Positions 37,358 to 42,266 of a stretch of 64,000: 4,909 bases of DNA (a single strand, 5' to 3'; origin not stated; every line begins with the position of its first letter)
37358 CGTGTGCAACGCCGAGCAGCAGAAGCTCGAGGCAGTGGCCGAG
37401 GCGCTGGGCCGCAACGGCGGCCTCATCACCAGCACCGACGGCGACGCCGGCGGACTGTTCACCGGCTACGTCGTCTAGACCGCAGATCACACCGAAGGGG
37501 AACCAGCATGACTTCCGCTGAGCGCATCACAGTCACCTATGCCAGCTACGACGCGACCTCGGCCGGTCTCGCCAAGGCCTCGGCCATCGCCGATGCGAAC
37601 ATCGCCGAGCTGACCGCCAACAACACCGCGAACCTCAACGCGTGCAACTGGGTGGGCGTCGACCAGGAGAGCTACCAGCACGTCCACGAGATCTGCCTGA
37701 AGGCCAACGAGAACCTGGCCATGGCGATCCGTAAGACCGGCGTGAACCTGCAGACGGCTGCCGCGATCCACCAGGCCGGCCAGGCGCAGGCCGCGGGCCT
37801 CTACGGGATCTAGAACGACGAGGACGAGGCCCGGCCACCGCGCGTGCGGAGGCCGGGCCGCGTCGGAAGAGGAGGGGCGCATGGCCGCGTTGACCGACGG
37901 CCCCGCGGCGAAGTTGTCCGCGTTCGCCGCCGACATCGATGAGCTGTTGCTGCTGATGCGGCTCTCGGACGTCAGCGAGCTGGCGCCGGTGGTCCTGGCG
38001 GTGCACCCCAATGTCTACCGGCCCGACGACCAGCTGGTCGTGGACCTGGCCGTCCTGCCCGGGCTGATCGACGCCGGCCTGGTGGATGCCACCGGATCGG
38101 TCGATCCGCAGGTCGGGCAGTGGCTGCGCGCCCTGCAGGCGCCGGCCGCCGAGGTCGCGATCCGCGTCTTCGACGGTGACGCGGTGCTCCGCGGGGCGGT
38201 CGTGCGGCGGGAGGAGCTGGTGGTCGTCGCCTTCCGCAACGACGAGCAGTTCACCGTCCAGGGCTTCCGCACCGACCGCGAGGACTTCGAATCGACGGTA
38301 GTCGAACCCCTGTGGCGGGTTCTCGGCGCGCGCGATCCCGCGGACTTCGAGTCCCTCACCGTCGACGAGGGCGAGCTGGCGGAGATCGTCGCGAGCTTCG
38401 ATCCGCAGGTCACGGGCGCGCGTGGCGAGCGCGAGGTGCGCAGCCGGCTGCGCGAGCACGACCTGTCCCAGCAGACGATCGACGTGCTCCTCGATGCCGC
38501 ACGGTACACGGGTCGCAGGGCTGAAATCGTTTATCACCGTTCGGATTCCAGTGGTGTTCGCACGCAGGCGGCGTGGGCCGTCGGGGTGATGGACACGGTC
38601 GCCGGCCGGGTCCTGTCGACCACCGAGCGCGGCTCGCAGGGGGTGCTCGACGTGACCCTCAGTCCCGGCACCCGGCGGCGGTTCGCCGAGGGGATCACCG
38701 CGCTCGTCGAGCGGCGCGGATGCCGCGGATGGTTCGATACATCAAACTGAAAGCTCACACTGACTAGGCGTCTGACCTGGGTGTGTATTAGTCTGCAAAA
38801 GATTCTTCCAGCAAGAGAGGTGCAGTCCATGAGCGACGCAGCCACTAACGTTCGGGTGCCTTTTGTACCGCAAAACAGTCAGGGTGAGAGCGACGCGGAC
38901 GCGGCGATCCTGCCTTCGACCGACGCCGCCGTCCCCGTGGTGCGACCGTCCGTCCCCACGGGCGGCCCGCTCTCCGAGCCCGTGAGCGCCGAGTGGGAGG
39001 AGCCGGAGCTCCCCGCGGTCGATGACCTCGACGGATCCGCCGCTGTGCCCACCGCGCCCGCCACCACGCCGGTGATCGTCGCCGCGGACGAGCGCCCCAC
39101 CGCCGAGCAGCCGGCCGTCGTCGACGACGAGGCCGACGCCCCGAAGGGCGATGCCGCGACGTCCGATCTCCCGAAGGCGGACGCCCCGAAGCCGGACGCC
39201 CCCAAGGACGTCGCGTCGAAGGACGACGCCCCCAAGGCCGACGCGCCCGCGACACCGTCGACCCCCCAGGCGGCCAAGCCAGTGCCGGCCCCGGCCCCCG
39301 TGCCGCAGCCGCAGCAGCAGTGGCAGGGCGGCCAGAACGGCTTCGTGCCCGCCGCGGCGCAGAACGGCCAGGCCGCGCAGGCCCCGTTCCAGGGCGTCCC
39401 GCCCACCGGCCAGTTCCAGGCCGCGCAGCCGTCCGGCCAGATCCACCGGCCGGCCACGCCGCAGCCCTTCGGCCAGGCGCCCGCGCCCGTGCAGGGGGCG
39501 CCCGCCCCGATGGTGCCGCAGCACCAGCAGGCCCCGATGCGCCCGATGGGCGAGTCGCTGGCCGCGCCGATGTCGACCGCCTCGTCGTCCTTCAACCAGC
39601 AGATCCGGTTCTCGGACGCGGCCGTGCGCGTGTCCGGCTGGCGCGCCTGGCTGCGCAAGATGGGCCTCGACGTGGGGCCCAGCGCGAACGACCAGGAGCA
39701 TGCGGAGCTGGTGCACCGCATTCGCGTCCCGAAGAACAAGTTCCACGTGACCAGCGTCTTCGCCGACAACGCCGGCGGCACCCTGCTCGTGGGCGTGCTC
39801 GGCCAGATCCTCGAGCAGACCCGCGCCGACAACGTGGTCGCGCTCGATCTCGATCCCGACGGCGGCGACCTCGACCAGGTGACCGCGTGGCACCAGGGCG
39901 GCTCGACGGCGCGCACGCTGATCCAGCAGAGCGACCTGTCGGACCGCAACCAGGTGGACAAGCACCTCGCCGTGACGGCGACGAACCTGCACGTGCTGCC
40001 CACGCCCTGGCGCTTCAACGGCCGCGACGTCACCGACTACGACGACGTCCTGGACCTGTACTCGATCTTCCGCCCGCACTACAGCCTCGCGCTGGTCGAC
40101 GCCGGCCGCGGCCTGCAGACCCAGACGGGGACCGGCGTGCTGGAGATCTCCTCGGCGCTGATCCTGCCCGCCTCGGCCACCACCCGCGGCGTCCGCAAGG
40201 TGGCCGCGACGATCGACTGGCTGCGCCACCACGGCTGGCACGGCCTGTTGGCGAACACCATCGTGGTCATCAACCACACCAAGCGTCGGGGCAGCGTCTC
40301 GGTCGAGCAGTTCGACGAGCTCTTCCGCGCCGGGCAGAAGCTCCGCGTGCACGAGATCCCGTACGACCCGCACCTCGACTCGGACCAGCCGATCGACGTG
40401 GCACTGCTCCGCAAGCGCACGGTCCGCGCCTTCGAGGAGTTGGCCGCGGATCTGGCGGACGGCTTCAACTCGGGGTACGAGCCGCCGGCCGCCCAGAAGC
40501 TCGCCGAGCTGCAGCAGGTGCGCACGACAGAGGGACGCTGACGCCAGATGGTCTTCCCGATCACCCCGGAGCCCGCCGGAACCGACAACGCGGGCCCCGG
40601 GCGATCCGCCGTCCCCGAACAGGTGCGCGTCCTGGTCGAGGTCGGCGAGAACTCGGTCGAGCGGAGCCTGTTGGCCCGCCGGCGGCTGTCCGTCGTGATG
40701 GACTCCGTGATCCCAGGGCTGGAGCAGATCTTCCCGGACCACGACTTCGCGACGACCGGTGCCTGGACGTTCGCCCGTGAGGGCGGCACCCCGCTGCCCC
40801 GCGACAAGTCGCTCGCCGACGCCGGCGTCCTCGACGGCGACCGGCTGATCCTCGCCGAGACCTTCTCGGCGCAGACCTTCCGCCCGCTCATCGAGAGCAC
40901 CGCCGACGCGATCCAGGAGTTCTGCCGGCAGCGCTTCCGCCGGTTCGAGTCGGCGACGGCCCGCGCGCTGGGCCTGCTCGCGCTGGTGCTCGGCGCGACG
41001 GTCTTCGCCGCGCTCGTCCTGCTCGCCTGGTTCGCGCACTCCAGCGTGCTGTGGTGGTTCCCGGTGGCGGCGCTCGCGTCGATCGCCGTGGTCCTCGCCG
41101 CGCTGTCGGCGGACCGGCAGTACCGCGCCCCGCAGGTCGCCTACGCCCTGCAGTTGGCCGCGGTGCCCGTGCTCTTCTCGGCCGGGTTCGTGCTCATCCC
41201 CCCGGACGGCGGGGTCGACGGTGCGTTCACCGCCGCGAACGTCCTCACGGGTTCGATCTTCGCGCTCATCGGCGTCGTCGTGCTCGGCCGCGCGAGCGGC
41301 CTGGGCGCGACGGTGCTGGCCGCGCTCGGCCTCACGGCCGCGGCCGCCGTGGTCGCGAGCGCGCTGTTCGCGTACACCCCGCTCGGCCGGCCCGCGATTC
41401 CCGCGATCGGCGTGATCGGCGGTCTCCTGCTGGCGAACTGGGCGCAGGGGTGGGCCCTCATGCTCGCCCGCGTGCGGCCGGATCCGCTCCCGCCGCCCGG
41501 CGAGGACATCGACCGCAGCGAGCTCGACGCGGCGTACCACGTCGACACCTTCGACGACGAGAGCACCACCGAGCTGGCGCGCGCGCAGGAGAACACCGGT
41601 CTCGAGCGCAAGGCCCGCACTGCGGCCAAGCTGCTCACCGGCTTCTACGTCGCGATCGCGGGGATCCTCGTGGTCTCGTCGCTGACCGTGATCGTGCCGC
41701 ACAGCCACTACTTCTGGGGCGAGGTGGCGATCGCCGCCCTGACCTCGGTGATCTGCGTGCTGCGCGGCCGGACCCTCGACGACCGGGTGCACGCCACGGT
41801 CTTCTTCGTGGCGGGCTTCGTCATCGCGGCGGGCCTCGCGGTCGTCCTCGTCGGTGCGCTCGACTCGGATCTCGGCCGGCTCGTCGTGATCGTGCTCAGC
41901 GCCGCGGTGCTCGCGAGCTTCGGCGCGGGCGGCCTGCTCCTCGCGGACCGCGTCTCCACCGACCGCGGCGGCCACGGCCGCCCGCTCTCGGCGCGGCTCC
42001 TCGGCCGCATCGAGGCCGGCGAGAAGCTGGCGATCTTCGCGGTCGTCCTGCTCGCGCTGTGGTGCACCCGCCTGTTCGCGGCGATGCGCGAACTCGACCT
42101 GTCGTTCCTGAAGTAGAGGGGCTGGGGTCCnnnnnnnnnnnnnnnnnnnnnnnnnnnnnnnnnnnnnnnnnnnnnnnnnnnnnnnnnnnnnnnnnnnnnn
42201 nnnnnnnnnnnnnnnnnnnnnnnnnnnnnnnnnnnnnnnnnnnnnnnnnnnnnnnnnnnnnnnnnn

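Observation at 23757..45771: Complete 22-kb type VII (ESX) secretion locus with hybrid gene order and a fused EccC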

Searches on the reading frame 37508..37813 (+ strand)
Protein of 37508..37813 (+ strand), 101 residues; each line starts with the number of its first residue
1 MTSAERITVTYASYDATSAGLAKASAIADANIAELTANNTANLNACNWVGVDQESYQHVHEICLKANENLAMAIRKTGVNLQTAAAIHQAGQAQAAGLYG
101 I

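Call 8: search_protein_families(library=pfam, proteins=[window:37508-37813:+], max_evalue=0.01)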
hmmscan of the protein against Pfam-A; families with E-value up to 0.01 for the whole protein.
window:37508-37813:+ (101 aa): 0 families

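Call 10: search_protein_families(library=ncbifam, proteins=[window:37508-37813:+], max_evalue=0.01)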
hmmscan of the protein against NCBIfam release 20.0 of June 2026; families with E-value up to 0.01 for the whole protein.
window:37508-37813:+ (101 aa): 0 families

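Call 28: search_protein_families(library=pfam, proteins=[window:37508-37813:+], max_evalue=10)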
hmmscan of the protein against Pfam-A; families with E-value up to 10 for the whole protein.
window:37508-37813:+ (101 aa): 2 families
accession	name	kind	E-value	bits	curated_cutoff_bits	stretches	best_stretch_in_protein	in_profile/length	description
PF00557.29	Peptidase_M24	-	0.09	13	23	1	47-88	97-137/208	Metallopeptidase family M24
PF05323.17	Pox_A21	-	0.11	13.5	25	1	11-70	50-109/111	Poxvirus A21 Protein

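Call 57: search_solved_structures(query=A1, max_evalue=10)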
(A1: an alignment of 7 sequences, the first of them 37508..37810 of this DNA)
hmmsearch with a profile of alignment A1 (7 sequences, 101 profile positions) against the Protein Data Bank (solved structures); distinct sequences matched with E-value up to 10: 29.
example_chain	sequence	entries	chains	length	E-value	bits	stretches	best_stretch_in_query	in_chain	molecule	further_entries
3h6p_C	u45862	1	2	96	5.9e-05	26.5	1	6-93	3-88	ESAT-6-like protein esxR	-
4lws_B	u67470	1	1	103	0.00045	23.7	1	9-99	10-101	Uncharacterized protein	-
3fav_B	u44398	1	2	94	0.00056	23.4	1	9-100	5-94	6 kDa early secretory antigenic target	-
1wa8_B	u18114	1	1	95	0.00063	23.2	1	9-100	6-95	6 KDA EARLY SECRETORY ANTIGENIC TARGET (ESAT-6)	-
2kg7_B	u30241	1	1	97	0.0011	22.4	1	6-94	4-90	ESAT-6-like protein esxH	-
4j7j_A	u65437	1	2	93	0.0013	22.2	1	6-84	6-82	secreted protein EsxB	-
4j41_A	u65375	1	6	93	0.0013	22.2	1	6-87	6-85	secreted protein EsxB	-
4iyh_A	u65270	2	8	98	0.0015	22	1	7-97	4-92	Secreted protein EsxB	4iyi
4j7k_A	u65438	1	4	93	0.0021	21.5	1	6-84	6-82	secreted protein EsxB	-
4j42_A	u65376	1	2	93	0.0024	21.4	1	6-85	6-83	secreted protein EsxB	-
4j10_A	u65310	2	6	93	0.0032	20.9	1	6-83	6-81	SECRETED PROTEIN ESXB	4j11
3q4h_B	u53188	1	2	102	0.0078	19.7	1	6-91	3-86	Low molecular weight protein antigen 7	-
4i0x_B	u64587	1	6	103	0.0095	19.4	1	29-92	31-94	ESAT-6-like protein MAB_3113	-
5kgn_A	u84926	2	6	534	0.095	16.2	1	23-80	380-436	2,3-bisphosphoglycerate-independent phosphoglycerate mutase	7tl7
7knf_A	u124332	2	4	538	0.096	16.2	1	23-80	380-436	2,3-bisphosphoglycerate-independent phosphoglycerate mutase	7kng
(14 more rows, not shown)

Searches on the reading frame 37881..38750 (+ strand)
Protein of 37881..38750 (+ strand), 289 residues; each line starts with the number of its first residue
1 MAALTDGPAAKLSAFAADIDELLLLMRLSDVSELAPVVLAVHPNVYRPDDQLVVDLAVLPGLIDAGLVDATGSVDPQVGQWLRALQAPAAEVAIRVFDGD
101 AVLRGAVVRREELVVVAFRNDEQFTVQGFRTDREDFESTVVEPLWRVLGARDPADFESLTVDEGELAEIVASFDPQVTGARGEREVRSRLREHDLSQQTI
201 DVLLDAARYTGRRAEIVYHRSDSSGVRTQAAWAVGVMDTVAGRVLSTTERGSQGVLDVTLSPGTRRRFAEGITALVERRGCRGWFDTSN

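Call 8: search_protein_families(library=pfam, proteins=[window:37881-38750:+], max_evalue=0.01)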
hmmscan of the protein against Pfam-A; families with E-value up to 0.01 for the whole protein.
window:37881-38750:+ (289 aa): 1 family
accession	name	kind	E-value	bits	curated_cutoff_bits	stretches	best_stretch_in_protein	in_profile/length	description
PF14011.11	ESX-1_EspG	-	9.6e-41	140.4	27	1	19-272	2-243/245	EspG family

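Call 10: search_protein_families(library=ncbifam, proteins=[window:37881-38750:+], max_evalue=0.01)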
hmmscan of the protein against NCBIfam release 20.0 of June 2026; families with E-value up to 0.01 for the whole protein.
window:37881-38750:+ (289 aa): 0 families

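Call 37: search_solved_structures(query=window:37881-38750:+, max_evalue=0.001)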
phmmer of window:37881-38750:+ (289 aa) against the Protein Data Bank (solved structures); distinct sequences matched with E-value up to 0.001: 3.
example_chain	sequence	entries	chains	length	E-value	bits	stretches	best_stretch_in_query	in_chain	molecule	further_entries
4l4w_A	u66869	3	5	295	7e-12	48.4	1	36-285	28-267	EspG3 | ESX-3 secretion-associated protein EspG3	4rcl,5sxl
4w4j_A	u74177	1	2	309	8.2e-12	48.2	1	36-285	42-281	EspG3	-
5vba_A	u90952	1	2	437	3.8e-09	39.5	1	19-286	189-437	Lysozyme, ESX-1 secretion-associated protein EspG1 chimera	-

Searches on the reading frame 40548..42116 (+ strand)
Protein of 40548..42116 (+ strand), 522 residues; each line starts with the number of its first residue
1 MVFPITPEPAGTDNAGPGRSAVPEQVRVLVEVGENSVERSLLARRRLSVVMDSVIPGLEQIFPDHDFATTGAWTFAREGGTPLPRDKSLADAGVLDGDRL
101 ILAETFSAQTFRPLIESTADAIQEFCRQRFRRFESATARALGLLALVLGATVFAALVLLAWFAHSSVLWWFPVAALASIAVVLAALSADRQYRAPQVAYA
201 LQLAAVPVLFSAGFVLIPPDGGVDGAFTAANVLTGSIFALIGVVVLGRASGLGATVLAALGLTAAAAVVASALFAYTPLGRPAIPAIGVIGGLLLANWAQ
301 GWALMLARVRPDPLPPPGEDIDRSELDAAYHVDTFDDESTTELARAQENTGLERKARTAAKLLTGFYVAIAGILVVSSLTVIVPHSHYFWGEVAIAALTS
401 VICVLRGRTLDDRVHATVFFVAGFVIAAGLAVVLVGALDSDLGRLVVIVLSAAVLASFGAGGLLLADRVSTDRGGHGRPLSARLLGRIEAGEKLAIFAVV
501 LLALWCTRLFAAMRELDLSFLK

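Call 8: search_protein_families(library=pfam, proteins=[window:40548-42116:+], max_evalue=0.01)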
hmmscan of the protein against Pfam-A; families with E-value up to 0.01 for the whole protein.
window:40548-42116:+ (522 aa): 2 families
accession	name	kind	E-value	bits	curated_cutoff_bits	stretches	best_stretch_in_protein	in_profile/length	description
PF19053.6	EccD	-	1e-30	107.2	30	1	144-516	4-339/339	EccD-like transmembrane domain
PF08817.16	YukD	-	1.2e-12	48.8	27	1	26-102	2-76/76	WXG100 protein secretion system (Wss), protein YukD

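Call 10: search_protein_families(library=ncbifam, proteins=[window:40548-42116:+], max_evalue=0.01)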
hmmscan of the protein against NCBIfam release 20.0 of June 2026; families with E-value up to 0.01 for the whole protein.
window:40548-42116:+ (522 aa): 2 families
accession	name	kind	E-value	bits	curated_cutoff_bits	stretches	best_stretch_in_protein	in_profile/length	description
TIGR03920.1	T7SS_EccD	equivalog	6.1e-52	177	94.95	1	29-514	2-454/455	type VII secretion integral membrane protein EccD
NF033634.1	SLATT_1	domain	0.0097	15.9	41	1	136-201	22-86/132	SLATT domain-containing protein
